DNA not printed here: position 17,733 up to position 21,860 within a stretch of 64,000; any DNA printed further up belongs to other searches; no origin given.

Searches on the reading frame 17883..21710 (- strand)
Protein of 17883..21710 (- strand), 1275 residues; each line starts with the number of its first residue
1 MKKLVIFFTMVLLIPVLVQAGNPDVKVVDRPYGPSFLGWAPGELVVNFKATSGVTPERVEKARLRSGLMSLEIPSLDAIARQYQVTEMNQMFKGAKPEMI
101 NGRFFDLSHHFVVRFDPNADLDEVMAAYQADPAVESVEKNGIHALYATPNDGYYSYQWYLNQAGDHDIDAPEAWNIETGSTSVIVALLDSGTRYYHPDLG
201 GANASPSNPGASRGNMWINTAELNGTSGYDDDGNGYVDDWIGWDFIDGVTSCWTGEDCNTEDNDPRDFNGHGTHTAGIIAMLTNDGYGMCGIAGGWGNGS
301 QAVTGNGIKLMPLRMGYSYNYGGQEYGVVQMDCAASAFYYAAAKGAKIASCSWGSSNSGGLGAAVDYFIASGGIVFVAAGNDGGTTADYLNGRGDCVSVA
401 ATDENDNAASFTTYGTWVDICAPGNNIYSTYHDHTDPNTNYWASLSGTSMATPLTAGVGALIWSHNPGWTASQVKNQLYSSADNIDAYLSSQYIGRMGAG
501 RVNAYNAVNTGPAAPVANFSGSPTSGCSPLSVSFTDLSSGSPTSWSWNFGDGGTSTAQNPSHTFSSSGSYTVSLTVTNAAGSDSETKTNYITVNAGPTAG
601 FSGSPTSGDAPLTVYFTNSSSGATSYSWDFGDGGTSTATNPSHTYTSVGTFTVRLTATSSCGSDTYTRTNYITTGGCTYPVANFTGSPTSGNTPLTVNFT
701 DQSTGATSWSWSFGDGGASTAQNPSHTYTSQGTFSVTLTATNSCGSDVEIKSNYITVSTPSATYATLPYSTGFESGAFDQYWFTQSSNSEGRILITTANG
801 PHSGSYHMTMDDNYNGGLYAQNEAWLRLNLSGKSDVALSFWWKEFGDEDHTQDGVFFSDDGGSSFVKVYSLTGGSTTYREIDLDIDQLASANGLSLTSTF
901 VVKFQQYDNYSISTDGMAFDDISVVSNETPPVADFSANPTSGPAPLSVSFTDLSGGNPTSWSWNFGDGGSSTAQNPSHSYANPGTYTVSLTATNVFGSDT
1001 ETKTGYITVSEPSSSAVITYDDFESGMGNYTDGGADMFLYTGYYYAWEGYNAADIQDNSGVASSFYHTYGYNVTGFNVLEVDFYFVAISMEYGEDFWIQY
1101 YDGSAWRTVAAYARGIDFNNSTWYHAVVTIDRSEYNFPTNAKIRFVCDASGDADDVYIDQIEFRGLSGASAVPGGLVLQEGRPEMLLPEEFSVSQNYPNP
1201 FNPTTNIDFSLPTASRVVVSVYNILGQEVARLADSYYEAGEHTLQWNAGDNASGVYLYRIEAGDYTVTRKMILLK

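Call 73: search_protein_families(library=pfam, proteins=[window:17883-21710:-], max_evalue=0.00001)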
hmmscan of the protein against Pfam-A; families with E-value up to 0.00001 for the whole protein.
window:17883-21710:- (1275 aa): 4 families
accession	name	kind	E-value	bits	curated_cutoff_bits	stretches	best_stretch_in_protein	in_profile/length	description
PF18911.6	PKD_4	-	1e-70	234.2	27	4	513-593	2-85/85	PKD domain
PF00801.26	PKD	-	1.1e-53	179.6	23.5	4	518-588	3-77/80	PKD domain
PF00082.27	Peptidase_S8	-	7.4e-38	130.9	21.8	1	182-484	3-275/288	Subtilase family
PF18962.6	Por_Secre_tail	-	1.6e-10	41.6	27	1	1197-1272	2-74/75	Secretion system C-terminal sorting domain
